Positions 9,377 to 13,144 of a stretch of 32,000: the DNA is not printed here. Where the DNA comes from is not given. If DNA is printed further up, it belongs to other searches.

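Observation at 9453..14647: Zn-ribbon / class III cyclase / STAND NTPase / TPR protein coupled to an uncharacterised HD protein, with a convergent patatin lipase: candidate undescribed nucleotide-signalling sensor-effector system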

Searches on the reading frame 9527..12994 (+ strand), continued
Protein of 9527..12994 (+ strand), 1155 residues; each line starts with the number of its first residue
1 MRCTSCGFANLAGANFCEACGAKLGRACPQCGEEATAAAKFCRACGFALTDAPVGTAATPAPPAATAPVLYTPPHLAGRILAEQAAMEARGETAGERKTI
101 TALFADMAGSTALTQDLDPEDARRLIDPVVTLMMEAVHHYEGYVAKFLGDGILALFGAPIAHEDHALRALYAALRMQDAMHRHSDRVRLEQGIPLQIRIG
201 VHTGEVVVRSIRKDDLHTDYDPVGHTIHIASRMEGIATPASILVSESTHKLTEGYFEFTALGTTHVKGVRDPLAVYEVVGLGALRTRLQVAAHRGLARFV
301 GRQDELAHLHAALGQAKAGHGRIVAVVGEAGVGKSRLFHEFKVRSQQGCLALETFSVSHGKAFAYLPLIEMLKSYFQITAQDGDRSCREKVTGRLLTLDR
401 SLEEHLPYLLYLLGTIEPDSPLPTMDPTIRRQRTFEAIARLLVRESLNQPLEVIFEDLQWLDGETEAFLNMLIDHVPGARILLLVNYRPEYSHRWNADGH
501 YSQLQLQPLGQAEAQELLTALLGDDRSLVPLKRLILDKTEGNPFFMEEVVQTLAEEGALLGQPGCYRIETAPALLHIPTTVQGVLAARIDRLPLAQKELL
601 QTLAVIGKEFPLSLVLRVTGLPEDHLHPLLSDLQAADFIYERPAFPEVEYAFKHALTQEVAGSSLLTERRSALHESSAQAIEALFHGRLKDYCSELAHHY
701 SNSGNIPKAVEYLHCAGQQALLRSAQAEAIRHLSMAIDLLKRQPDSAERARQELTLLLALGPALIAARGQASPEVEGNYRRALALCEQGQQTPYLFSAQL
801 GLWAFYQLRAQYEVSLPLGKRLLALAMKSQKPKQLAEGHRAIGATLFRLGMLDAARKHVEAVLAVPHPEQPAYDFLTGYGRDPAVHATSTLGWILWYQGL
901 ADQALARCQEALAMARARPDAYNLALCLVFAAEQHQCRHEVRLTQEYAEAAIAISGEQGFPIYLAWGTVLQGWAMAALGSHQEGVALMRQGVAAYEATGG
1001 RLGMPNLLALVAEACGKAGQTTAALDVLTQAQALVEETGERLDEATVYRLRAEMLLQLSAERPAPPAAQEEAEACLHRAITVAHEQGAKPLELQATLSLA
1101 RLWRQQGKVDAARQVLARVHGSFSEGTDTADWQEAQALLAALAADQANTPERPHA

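Call 90: list_cluster_members(proteins=[window:9527-12991:+, window:12991-13632:+, window:13619-14647:-])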
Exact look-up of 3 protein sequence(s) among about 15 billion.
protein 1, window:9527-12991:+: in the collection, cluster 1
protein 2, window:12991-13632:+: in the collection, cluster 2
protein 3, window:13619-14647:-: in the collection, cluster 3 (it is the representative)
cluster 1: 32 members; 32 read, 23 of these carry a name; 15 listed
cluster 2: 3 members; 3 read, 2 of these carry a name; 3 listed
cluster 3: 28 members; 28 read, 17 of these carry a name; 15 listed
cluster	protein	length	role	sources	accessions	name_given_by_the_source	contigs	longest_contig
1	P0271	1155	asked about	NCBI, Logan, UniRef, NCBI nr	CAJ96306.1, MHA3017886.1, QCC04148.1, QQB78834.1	putative ATPase [Cupriavidus necator] | ATP synthase beta subunit/transription termination factor rho n=1 Tax=Cupriavidus necator ... | adenylate/guanylate cyclase domain-containing protein [Cupriavidus necator]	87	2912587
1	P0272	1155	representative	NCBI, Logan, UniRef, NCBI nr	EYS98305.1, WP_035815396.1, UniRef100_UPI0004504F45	ATP synthase subunit beta [Cupriavidus sp. SK-4] | adenylate/guanylate cyclase domain-containing protein n=1 Tax=Cupriavidus sp. SK-4 ... | adenylate/guanylate cyclase domain-containing protein [Cupriavidus sp. SK-4]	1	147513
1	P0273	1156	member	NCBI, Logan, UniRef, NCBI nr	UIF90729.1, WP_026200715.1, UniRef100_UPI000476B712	adenylate/guanylate cyclase domain-containing protein [Cupriavidus sp. UYPR2.512] | adenylate/guanylate cyclase domain-containing protein n=1 Tax=Cupriavidus sp. UYPR2.512 ...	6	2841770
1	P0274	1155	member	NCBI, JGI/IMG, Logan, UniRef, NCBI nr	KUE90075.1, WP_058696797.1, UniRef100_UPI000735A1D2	ATP synthase subunit beta [Cupriavidus necator] | adenylate/guanylate cyclase domain-containing protein n=1 Tax=Cupriavidus necator ... | adenylate/guanylate cyclase domain-containing protein [Cupriavidus necator]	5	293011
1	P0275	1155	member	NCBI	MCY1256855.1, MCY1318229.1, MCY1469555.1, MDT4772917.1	TOMM system kinase/cyclase fusion protein [compost metagenome]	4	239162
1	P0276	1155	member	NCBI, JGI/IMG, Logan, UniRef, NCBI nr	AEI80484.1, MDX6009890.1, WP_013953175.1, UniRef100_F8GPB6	ATP synthase beta subunit/transription termination factor rho [Cupriavidus necator N-1] | ATP synthase beta subunit/transription termination factor rho n=2 Tax=Pseudomonadota ... | adenylate/guanylate cyclase domain-containing protein [Cupriavidus necator]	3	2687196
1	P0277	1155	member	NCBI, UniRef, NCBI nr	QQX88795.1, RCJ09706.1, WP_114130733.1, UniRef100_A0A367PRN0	AAA family ATPase [Cupriavidus necator] | Guanylate cyclase domain-containing protein n=1 Tax=Cupriavidus necator TaxID=106590 ... | adenylate/guanylate cyclase domain-containing protein [Cupriavidus necator]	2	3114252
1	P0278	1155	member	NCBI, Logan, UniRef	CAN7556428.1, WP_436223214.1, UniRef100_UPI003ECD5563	AAA family ATPase [Cupriavidus necator] | adenylate/guanylate cyclase domain-containing protein n=1 Tax=Cupriavidus necator ...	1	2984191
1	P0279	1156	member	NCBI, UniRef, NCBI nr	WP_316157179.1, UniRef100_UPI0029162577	adenylate/guanylate cyclase domain-containing protein [Cupriavidus sp. BIC8F] | adenylate/guanylate cyclase domain-containing protein n=1 Tax=Cupriavidus sp. BIC8F ...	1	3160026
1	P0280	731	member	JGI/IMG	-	tetratricopeptide (TPR) repeat protein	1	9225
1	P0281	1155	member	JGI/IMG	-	class 3 adenylate cyclase/predicted ATPase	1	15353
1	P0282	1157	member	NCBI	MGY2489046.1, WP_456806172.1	adenylate/guanylate cyclase domain-containing protein [Cupriavidus sp. CP313]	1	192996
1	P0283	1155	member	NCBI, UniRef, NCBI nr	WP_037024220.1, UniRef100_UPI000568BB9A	adenylate/guanylate cyclase domain-containing protein [Cupriavidus sp. GA3-3] | adenylate/guanylate cyclase domain-containing protein n=1 Tax=Cupriavidus sp. GA3-3 ...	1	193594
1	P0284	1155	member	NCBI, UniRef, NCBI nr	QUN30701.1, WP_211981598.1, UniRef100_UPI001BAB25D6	AAA family ATPase [Cupriavidus sp. KK10] | adenylate/guanylate cyclase domain-containing protein n=1 Tax=Cupriavidus sp. KK10 ... | adenylate/guanylate cyclase domain-containing protein [Cupriavidus sp. KK10]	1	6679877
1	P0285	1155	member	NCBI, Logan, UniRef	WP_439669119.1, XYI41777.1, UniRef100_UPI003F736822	putative ATPase [Cupriavidus necator] | adenylate/guanylate cyclase domain-containing protein n=1 Tax=Cupriavidus necator ...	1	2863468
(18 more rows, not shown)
